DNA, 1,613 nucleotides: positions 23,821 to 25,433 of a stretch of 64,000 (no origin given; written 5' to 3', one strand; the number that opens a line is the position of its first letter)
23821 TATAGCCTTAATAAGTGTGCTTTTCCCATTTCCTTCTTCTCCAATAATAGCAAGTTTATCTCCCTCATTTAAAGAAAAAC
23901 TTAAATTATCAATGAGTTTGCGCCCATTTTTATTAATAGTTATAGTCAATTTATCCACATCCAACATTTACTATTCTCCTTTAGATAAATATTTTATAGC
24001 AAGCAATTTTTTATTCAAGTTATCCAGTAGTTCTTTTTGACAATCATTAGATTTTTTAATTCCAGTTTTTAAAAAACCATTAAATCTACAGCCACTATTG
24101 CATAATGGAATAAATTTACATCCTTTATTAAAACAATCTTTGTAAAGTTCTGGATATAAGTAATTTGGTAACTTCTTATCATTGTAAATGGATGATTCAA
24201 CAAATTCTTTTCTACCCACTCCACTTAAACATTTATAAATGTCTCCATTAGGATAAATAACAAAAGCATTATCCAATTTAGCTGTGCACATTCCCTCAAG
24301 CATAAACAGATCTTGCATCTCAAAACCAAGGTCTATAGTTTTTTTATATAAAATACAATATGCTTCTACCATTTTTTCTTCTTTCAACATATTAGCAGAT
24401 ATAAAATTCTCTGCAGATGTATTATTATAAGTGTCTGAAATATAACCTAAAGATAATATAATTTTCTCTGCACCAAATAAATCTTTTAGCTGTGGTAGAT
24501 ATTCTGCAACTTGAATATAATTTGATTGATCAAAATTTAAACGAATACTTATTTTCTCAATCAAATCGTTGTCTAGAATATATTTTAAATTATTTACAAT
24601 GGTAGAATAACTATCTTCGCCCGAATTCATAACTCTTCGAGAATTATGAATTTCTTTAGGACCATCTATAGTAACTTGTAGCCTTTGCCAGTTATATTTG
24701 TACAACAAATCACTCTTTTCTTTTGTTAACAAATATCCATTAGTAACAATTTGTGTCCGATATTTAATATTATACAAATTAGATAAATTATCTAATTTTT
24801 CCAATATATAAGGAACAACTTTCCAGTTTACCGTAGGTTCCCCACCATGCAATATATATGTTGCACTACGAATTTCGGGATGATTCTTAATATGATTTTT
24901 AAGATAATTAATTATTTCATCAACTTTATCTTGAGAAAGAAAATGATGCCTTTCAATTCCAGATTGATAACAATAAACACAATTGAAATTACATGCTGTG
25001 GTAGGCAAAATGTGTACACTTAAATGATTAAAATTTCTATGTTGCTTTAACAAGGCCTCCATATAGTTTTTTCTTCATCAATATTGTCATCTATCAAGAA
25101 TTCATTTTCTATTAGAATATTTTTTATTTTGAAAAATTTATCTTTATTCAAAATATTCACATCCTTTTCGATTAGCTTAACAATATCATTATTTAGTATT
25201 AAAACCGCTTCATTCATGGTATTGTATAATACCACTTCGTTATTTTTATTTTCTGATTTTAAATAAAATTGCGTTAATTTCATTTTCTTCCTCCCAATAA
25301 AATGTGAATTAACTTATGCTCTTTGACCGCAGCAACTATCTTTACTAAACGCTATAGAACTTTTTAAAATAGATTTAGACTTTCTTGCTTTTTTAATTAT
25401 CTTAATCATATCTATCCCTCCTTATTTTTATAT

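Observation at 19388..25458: Compact six-gene radical-SAM RiPP-like operon with an unusual accessory set (ABC-F, M16 peptidase, PpsA-like phosphotransferase) and no membrane exporter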

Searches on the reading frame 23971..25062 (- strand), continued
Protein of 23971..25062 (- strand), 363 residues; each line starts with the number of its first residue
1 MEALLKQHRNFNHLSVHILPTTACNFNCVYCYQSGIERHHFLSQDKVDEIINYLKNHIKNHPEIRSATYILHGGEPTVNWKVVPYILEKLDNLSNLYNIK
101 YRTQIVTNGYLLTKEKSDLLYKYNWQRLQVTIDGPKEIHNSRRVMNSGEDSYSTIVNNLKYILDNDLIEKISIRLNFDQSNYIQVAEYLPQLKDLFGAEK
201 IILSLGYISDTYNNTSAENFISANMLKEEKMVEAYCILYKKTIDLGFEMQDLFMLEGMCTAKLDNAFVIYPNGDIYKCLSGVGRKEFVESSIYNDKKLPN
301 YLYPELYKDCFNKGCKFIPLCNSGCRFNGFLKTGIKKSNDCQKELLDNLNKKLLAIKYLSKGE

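Call 27: find_related_loci(query=A1, collection=metagenome_contigs, flank=7000)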
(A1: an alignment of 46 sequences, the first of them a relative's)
Query A1 (437 aa) in metagenome_contigs; peptide patterns used: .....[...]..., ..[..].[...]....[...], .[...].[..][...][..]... (x = any residue, [..] = any of these).
600 stretches matched a pattern (row limit reached: there are more); 433 encode a relative of the query (tblastn E <= 1e-3); the best 80 are kept; 80 distinct loci.
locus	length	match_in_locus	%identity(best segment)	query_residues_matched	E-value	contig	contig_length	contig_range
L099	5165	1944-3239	49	1-435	8e-135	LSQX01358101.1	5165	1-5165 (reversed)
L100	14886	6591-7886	47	1-435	1e-130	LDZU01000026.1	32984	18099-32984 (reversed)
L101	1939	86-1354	48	1-426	2e-137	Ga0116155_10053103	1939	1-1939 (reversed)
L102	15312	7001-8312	77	1-437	0e+0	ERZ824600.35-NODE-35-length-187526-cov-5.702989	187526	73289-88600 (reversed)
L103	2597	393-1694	30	1-432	6e-60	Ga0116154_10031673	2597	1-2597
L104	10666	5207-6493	25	3-431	2e-49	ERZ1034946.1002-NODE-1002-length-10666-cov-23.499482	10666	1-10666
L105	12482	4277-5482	31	1-410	1e-48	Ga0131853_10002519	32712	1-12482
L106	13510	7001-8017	31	57-402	1e-43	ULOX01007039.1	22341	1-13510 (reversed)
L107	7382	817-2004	28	1-399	3e-43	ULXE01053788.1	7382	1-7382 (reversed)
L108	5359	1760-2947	29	6-399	2e-43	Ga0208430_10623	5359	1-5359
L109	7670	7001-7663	41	12-243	2e-42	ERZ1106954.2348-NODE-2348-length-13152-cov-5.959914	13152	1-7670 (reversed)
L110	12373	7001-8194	27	1-401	7e-42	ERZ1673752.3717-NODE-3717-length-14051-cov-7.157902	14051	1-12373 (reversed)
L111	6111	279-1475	26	6-410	1e-41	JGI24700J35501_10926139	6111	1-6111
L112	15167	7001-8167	29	7-399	1e-41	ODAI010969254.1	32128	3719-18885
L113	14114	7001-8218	27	13-417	3e-41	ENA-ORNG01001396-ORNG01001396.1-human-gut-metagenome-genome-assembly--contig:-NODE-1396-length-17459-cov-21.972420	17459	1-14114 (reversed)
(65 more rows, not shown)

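Call 47: find_encoding_contigs(protein=P0033, flank=7000, max_places=2)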
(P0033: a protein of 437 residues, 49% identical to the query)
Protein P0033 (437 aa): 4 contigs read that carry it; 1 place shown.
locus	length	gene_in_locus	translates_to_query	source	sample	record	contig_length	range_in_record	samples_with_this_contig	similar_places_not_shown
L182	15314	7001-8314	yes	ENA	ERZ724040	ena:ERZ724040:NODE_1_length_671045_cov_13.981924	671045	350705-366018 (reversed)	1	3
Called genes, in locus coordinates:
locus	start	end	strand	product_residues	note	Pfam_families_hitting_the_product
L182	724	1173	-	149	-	-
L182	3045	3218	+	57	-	-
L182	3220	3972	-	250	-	PF05116:S6PP (faint), PF03332:PMM (weak), PF08282:Hydrolase_3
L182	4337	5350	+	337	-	PF02223:Thymidylate_kin (weak)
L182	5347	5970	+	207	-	PF00730:HhH-GPD, PF00633:HHH (faint)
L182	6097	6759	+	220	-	-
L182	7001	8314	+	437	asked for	PF04055:Radical_SAM, PF13353:Fer4_12 (weak)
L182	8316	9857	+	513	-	PF00931:NB-ARC (faint), PF25199:nSTAND_NTPase5 (faint), PF00005:ABC_tran, PF05729:NACHT (faint), PF13304:AAA_21 (faint), PF13401:AAA_22 (faint), PF00005:ABC_tran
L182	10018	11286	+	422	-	PF24685:OB_RRP5_4th (faint), PF00575:S1, PF23459:S1_RRP5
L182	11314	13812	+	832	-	PF02861:Clp_N, PF13191:AAA_16 (weak), PF23569:NBD_SMAX1, PF00004:AAA, PF17871:AAA_lid_9, PF07724:AAA_2, PF07728:AAA_5, PF10431:ClpB_D2-small, +8 more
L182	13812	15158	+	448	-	PF18073:Zn_ribbon_LapB, PF03796:DnaB_C, PF06745:ATPase, PF13481:AAA_25, PF23442:DUF7125, PF20720:nSTAND3 (weak), PF25199:nSTAND_NTPase5 (faint), PF13401:AAA_22 (weak), +1 more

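Call 48: find_encoding_contigs(protein=P0058, flank=7000, max_places=1)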
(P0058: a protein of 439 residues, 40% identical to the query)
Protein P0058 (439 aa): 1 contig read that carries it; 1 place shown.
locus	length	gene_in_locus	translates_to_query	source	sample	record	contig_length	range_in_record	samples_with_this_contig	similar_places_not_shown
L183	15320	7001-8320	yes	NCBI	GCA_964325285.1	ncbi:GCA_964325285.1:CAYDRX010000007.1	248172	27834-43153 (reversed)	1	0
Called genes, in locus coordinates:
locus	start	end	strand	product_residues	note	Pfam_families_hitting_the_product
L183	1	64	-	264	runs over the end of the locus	PF02660:G3P_acyltransf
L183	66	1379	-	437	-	PF00350:Dynamin_N (faint), PF01926:MMR_HSR1, PF02421:FeoB_N, PF00009:GTP_EFTU, PF00071:Ras (weak), PF01926:MMR_HSR1, PF02421:FeoB_N, PF14714:KH_dom-like, +4 more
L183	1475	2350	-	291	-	PF00160:Pro_isomerase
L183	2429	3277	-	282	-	PF00849:PseudoU_synth_2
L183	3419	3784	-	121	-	PF05239:PRC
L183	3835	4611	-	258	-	PF04542:Sigma70_r2, PF04539:Sigma70_r3 (faint), PF08281:Sigma70_r4_2 (weak), PF04545:Sigma70_r4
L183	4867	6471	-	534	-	PF06418:CTP_synth_N, PF00117:GATase, PF07722:Peptidase_C26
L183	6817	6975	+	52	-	-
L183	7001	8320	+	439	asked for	PF04055:Radical_SAM, PF13353:Fer4_12 (weak)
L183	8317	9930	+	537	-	PF00664:ABC_membrane, PF02463:SMC_N, PF00005:ABC_tran, PF13304:AAA_21 (faint)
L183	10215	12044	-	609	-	PF00009:GTP_EFTU, PF01926:MMR_HSR1 (weak), PF22042:EF-G_D2, PF03144:GTP_EFTU_D2, PF00679:EFG_C, PF21018:BipA_C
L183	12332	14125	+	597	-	PF01855:POR_N, PF02775:TPP_enzyme_C, PF00037:Fer4 (faint)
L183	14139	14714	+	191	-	PF01558:POR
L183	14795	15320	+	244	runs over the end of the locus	PF02417:Chromate_transp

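Call 49: find_encoding_contigs(protein=P0051, flank=7000, max_places=2)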
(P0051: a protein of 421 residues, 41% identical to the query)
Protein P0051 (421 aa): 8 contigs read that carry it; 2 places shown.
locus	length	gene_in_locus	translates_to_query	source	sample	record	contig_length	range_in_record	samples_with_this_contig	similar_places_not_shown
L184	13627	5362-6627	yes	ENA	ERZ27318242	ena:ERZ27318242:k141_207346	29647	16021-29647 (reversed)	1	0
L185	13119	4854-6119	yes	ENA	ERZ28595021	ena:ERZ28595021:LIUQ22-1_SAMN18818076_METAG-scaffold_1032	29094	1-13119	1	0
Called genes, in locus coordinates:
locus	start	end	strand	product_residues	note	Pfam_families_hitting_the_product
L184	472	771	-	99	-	-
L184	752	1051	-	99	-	-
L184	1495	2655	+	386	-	-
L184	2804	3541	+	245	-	PF03496:ADPrib_exo_Tox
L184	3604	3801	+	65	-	-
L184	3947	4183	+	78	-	-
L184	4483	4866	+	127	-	-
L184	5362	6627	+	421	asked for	PF13353:Fer4_12 (weak), PF04055:Radical_SAM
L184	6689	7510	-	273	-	PF13576:Pentapeptide_3 (faint), PF13599:Pentapeptide_4 (faint), PF00805:Pentapeptide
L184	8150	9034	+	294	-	-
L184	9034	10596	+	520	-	PF00012:HSP70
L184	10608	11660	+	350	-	PF01841:Transglut_core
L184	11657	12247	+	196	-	PF14411:LHH (weak)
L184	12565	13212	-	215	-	PF01661:Macro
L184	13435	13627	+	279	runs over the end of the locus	-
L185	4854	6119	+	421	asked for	PF13353:Fer4_12 (weak), PF04055:Radical_SAM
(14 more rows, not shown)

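Call 67: search_solved_structures(query=P0001, max_evalue=0.00001)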
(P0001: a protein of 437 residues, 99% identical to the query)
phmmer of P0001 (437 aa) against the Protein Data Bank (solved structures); distinct sequences matched with E-value up to 0.00001: 1.
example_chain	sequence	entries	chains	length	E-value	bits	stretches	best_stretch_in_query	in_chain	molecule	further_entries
5wgg_A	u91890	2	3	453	6.5e-13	51.7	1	70-404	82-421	Radical SAM domain protein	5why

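Call 68: search_dna_similar(query=P0001, collection=phages, mode=protein, max_rows=10)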
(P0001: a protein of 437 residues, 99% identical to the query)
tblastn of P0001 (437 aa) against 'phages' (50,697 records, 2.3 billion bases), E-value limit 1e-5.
Records with a match: 66; places in all: 66; records where one place covers at least 80% of the query: 3.
Best place of each record, by identity: <60% 66.
By first word of the organism name: Salmonella 20; Bacteriophage 17; Campylobacter 16; Erwinia 6; Cronobacter 2; Escherichia 2; Enterococcus 1; Enterobacteria 1; Proteus 1.
By host as written in the record: - 35; Campylobacter jejuni 5; Campylobacter sp. 4; Salmonella enterica 4; Erwinia amylovora 3; Erwinia amylovora ATCC 29780 3; Cronobacter sakazakii 2; Escherichia coli 2; and 7 more.
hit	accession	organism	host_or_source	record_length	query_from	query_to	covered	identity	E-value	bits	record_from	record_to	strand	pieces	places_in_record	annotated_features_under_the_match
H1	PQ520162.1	Enterococcus phage IME_EF3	-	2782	1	401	92%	30.3%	7e-38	152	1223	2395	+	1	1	record has no annotation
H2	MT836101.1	Bacteriophage sp.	human fecal samples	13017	15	399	88%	29.5%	5e-39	155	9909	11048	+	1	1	record has no annotation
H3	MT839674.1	Bacteriophage sp.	human fecal samples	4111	1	401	92%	26.2%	3e-20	99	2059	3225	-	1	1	record has no annotation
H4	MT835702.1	Bacteriophage sp.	human fecal samples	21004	88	404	73%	26.3%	2e-14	82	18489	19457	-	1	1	record has no annotation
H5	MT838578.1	Bacteriophage sp.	human fecal samples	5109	61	408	80%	23.8%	2e-13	78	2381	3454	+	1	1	record has no annotation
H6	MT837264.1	Bacteriophage sp.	human fecal samples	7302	88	413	75%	24.4%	5e-11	71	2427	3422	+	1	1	record has no annotation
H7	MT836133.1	Bacteriophage sp.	human fecal samples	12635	88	404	73%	24.9%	1e-12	76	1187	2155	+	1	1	record has no annotation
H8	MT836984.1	Bacteriophage sp.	human fecal samples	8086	89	408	73%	24.3%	9e-11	70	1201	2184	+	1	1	record has no annotation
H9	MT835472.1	Bacteriophage sp.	human fecal samples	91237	69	404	77%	22.6%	3e-11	72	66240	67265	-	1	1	record has no annotation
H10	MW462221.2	Campylobacter phage CAM-P21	Campylobacter coli CAN 10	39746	92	399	70%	24.3%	2e-8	62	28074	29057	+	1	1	hypothetical protein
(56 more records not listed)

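Call 69: search_dna_similar(query=P0001, collection=plasmids, mode=protein, max_rows=10)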
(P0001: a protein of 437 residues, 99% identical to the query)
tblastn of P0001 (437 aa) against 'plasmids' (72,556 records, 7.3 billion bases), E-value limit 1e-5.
Records with a match: 177; places in all: 186; records where one place covers at least 80% of the query: 48.
Best place of each record, by identity: <60% 177.
By first word of the organism name: Bacillus 45; Clostridium 33; Bradyrhizobium 12; Thermus 7; Paraclostridium 6; Streptomyces 5; Rhizobium 4; Phaeobacter 4; Rhodococcus 3; Nostoc 3; and 42 more.
By predicted mobility (MOB-suite, as given by PLSDB): non-mobilizable 102; conjugative 38; mobilizable 37.
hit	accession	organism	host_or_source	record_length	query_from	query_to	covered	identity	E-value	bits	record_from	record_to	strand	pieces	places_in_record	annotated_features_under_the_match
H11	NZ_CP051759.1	Sarcina sp. JB2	Pan troglodytes verus (Western ...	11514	1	415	95%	36.4%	1e-66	238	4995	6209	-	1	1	radical SAM protein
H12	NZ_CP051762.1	Sarcina sp. JB2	Pan troglodytes verus (Western ...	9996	16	399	88%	31.6%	2e-37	152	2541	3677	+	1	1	radical SAM protein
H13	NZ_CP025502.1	Clostridium perfringens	Gallus gallus,whole organism,gut ...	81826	16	418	92%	27.9%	3e-22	107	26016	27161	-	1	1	radical SAM protein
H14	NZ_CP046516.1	Clostridium sp. 16K-1-R1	Corvus macrorhynchos,Whole ...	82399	16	418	92%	27.9%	3e-22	107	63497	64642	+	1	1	radical SAM protein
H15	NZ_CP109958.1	Clostridium perfringens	gut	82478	16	418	92%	27.9%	3e-22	107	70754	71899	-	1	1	radical SAM protein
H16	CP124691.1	Paraclostridium bifermentans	Whole organism,peat soil sample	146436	1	405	92%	27.3%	7e-28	151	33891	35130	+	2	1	SPASM domain-containing protein | radical SAM protein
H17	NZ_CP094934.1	Paraclostridium bifermentans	Homo sapiens,feces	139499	1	405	93%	26.9%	1e-34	144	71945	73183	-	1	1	ctpM: radical SAM/SPASM domain Clo7bot peptide maturase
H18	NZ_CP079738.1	Paraclostridium bifermentans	whole organism,soil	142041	1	405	93%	26.9%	3e-34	143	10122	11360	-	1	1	ctpM: radical SAM/SPASM domain Clo7bot peptide maturase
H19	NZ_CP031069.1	Bacillus sp. JAS24-2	cell culture,soil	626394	2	399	91%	27.1%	2e-31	135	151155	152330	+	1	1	radical SAM protein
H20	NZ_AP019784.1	Methylomagnum ishizawai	-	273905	2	408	93%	26.4%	4e-34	142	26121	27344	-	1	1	TIGR04463 family radical SAM/SPASM RiPP maturase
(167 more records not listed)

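Call 70: get_annotated_region(hit=H11, flank=5000)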
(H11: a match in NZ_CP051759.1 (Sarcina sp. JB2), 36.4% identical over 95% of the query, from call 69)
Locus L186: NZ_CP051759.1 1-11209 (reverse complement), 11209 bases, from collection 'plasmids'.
description: Sarcina sp. JB2 plasmid p5, complete sequence
organism: Sarcina sp. JB2 (NCBI taxid 2726954)
taxonomy: Bacteria; Bacillota; Clostridia; Eubacteriales; Clostridiaceae; Sarcina; Sarcina sp. JB2
host: -; source: Pan troglodytes verus (Western chimpanzee),Cultured Isolate,brain,brain; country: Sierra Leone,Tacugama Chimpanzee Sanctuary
typing (MOB-suite, as given by PLSDB): non-mobilizable
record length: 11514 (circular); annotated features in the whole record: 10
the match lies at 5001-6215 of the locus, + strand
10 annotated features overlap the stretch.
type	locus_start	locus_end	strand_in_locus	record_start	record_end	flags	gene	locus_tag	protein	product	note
CDS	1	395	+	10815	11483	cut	-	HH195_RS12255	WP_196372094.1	recombinase family protein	GO:0006310 - DNA recombination [Evidence IEA]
CDS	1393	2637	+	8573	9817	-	-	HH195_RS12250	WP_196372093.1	DNA-binding response regulator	-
CDS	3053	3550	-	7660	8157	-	-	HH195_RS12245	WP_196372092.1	GNAT family N-acetyltransferase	-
CDS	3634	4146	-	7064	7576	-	-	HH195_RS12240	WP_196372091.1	GrpB family protein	-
CDS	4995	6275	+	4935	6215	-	-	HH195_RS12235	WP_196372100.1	radical SAM protein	-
CDS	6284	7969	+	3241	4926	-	-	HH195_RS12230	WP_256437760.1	ABC transporter transmembrane domain-containing protein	-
CDS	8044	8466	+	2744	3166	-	-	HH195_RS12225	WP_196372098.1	hypothetical protein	-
CDS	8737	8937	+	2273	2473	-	-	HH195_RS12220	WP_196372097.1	hypothetical protein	-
CDS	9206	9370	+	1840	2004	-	-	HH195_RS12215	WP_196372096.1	hypothetical protein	-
CDS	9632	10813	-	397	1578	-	-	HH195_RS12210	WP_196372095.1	protein kinase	GO:0006468 - protein phosphorylation [Evidence IEA]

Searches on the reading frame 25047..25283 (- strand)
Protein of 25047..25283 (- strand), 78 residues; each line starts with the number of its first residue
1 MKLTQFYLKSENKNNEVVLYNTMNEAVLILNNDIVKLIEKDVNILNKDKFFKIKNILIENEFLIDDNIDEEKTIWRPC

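Call 3: search_protein_families(library=ncbifam, proteins=[window:25047-25283:-], max_evalue=0.01)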
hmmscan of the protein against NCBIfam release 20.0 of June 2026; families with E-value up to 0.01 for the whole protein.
window:25047-25283:- (78 aa): 3 families
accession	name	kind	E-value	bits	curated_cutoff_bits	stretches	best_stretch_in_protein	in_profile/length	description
NF038107.1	rSAM_NF038107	equivalog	1.6e-05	23.9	600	1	1-73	1-70/444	Cys-every-fifth radical SAM/SPASM peptide maturase CefB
NF052473.1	rSAM_FlmE_OhkG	exception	0.00022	20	500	1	12-74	13-80/481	FlmE/OhkG family radical SAM/SPASM peptide maturase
TIGR04463.1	rSAM_vs_C_rich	equivalog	0.0006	18.7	525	1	12-71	7-65/438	TIGR04463 family radical SAM/SPASM RiPP maturase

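Call 4: search_protein_families(library=pfam, proteins=[window:25047-25283:-], max_evalue=0.01)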
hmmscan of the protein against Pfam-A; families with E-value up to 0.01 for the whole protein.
window:25047-25283:- (78 aa): 0 families
